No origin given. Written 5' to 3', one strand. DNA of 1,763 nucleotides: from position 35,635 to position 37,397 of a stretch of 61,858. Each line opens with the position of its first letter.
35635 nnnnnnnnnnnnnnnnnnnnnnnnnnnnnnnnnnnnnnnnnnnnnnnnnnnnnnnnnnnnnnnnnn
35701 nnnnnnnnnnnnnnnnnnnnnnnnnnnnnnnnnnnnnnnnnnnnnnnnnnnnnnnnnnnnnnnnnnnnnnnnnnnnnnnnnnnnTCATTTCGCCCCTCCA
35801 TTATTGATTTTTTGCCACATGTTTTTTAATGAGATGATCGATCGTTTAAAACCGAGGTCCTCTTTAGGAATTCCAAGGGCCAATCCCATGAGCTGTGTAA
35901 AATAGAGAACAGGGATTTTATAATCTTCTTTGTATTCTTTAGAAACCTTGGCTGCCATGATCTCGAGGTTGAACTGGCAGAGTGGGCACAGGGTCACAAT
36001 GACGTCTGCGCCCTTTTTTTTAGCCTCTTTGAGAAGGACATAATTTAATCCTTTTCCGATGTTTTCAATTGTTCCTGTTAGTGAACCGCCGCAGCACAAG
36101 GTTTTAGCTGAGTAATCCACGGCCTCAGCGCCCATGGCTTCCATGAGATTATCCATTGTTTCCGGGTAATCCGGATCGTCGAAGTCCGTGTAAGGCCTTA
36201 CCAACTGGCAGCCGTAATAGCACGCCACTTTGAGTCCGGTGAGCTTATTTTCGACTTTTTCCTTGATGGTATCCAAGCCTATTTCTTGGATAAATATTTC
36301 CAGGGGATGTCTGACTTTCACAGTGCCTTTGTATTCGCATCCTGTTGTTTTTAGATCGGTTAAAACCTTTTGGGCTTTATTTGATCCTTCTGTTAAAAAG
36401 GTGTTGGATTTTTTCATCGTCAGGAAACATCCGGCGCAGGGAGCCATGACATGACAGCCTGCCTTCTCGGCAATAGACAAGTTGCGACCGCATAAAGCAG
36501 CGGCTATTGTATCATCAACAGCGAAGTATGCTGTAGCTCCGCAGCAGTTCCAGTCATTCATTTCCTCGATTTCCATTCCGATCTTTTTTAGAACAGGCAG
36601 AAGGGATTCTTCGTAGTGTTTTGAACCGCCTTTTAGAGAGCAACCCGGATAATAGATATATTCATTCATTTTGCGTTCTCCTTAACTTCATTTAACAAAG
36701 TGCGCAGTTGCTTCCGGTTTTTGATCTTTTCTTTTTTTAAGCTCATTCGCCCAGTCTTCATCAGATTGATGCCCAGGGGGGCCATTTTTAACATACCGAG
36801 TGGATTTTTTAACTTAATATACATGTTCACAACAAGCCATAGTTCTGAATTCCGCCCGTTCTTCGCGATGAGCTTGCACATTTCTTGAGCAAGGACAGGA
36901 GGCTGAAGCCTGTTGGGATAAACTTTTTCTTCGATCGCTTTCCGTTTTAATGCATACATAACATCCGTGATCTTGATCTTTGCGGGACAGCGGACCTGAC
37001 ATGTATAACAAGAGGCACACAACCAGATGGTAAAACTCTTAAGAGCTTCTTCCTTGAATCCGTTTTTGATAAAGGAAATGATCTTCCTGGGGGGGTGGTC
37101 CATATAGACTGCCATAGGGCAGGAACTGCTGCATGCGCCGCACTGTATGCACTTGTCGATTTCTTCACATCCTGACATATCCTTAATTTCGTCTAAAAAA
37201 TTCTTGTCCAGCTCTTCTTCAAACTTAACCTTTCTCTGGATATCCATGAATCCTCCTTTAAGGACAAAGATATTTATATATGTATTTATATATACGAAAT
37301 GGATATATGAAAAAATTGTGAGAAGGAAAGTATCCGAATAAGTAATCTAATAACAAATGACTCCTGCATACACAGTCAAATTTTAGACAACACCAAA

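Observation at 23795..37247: Mosaic Hdr / NuoEF diaphorase / Mvh-type [NiFe] hydrogenase block: candidate new flavin-based bifurcating hydrogenase architecture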

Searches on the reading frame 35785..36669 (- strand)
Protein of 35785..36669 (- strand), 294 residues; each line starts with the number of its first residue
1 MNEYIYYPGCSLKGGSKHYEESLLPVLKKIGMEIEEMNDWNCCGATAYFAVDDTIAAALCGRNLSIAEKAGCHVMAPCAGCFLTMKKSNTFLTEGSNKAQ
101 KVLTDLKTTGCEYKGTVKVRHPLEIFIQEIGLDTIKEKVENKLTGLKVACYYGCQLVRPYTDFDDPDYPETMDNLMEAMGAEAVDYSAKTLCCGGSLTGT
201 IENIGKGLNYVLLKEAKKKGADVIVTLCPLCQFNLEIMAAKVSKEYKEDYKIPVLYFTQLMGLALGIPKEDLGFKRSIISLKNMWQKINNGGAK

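Call 3: search_protein_families(library=pfam, proteins=[window:35785-36669:-], max_evalue=0.01)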
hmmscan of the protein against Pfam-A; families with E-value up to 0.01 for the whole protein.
window:35785-36669:- (294 aa): 2 families
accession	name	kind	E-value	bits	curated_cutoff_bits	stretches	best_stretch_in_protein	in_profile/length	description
PF02754.22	CCG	-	8e-27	93.6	20.6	2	148-235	1-84/85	Cysteine-rich domain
PF22196.1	HdrB-like_C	-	0.0065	16.9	33.4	0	220-275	27-84/87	HdrB-like C-terminal domain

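Call 32: search_protein_families(library=ncbifam, proteins=[window:35785-36669:-], max_evalue=0.00001)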
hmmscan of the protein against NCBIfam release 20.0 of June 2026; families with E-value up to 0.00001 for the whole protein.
window:35785-36669:- (294 aa): 6 families
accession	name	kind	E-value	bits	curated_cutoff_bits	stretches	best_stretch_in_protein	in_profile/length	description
TIGR03288.1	CoB_CoM_SS_B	equivalog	6.6e-63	212.7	345.15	1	3-288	1-290/290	CoB--CoM heterodisulfide reductase subunit B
NF042965.1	MFR_anch_SdhE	equivalog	9.3e-55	186.2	500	1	2-280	1-277/282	8-methylmenaquinol:fumarate reductase membrane anchor subunit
NF041780.1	hetero_SS_HdrB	equivalog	1.7e-26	93.2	450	1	20-283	22-300/304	ferredoxin:CoB-CoM heterodisulfide reductase subunit HdrB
NF045670.1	quin_L_LdhH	equivalog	5.3e-13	48.1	800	1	5-236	470-686/706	L-lactate dehydrogenase (quinone) large subunit LdhH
NF004898.0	PRK06259.1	equivalog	8.7e-12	44.4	385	1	6-247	266-472/488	fumarate reductase (CoM/CoB) subunit TfrB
NF008369.0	PRK11168.1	equivalog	1.1e-07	31.1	278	0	5-94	170-261/401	anaerobic glycerol-3-phosphate dehydrogenase subunit C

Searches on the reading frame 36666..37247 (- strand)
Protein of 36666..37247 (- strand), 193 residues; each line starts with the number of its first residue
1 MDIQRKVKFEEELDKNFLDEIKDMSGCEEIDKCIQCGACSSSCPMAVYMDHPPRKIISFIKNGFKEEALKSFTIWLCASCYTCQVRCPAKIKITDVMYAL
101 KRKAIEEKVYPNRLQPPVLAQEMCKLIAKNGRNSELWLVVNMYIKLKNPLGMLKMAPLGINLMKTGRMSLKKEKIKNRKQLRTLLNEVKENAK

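Call 3: search_protein_families(library=pfam, proteins=[window:36666-37247:-], max_evalue=0.01)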
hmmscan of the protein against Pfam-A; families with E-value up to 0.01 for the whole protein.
window:36666-37247:- (193 aa): 12 families
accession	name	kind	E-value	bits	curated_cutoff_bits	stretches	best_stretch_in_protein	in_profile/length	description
PF13183.11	Fer4_8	-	4.3e-12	46.8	27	1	29-91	1-68/68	4Fe-4S dicluster domain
PF13534.11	Fer4_17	-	6.8e-10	39.8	22.2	1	32-91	1-60/61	4Fe-4S dicluster domain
PF13187.11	Fer4_9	-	4.2e-09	36.7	27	1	32-90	1-50/52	4Fe-4S dicluster domain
PF12838.12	Fer4_7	-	3.5e-07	31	27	1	32-91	1-52/52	4Fe-4S dicluster domain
PF13237.11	Fer4_10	-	6.8e-06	26.4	25.5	1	31-88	7-53/53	4Fe-4S dicluster domain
PF13484.11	Fer4_16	-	0.00021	22.4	30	1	32-89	1-65/66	4Fe-4S double cluster binding domain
PF12797.12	Fer4_2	-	0.00031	21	24.5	1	31-44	8-21/22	4Fe-4S binding domain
PF00037.32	Fer4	-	0.00033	20.8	21.1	1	31-45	6-20/24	4Fe-4S binding domain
PF12800.12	Fer4_4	-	0.00034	21.2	24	1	31-45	2-16/17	4Fe-4S binding domain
PF12837.12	Fer4_6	-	0.00051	20.3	25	1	31-47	7-23/24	4Fe-4S binding domain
PF13746.11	Fer4_18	-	0.0036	17.9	27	0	11-47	39-75/114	4Fe-4S dicluster domain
PF14691.11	Fer4_20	-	0.0091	16.2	25.8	0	21-65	12-54/113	Dihydroprymidine dehydrogenase domain II, 4Fe-4S cluster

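Call 32: search_protein_families(library=ncbifam, proteins=[window:36666-37247:-], max_evalue=0.00001)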
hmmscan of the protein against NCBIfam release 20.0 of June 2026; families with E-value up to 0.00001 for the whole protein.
window:36666-37247:- (193 aa): 16 families
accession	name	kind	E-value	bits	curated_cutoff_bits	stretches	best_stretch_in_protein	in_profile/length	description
TIGR03290.1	CoB_CoM_SS_C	equivalog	1.8e-22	79.9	160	1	31-111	2-82/144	CoB--CoM heterodisulfide reductase subunit C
NF041779.1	hetero_SS_HdrC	equivalog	4e-21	75.4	350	1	29-132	29-128/198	ferredoxin:CoB-CoM heterodisulfide reductase subunit HdrC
NF038018.1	qmoC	equivalog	1.8e-20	73.7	300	1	14-120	2-107/360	quinone-interacting membrane-bound oxidoreductase complex subunit QmoC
NF041890.1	hdrC_Methbact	equivalog_domain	9.3e-20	71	270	1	11-115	10-112/192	ferredoxin:CoB-CoM heterodisulfide reductase subunit HdrC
NF009227.0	PRK12577.1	equivalog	1.3e-14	53.6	349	1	71-191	205-325/330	succinate dehydrogenase/fumarate reductase iron-sulfur subunit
NF008369.0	PRK11168.1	equivalog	9.3e-10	37.9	278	1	27-122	7-103/401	anaerobic glycerol-3-phosphate dehydrogenase subunit C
TIGR03379.1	glycerol3P_GlpC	equivalog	6e-08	31.8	279.9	1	29-121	3-98/397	anaerobic glycerol-3-phosphate dehydrogenase subunit GlpC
TIGR00384.1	dhsB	subfamily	1e-07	31.7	88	0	11-47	120-156/222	succinate dehydrogenase and fumarate reductase iron-sulfur protein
NF004616.0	PRK05950.1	subfamily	2.1e-07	30.3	228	1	11-108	127-237/238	succinate dehydrogenase iron-sulfur subunit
NF041837.1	rnfC_Methano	equivalog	4.2e-07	29.2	650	1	29-106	356-427/438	Rnf electron transport complex subunit RnfC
NF004898.0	PRK06259.1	equivalog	6.1e-07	28.4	385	1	11-109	114-221/488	fumarate reductase (CoM/CoB) subunit TfrB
TIGR01945.1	rnfC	subfamily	1.1e-06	27.5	245.95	1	28-103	360-430/435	RnfABCDGE type electron transport complex subunit C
TIGR00314.1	cdhA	equivalog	1.1e-06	26.8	781.3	1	19-112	389-474/784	CO dehydrogenase/acetyl-CoA synthase complex subunit alpha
NF008434.0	PRK11274.1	equivalog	1.5e-06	27.4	333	1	22-126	13-122/409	glycolate oxidase subunit GlcF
NF045663.1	diclust_near_Sec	equivalog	5.8e-06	24.7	530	1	10-112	283-390/759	pyridine nucleotide-disulfide oxidoreductase/dicluster-binding protein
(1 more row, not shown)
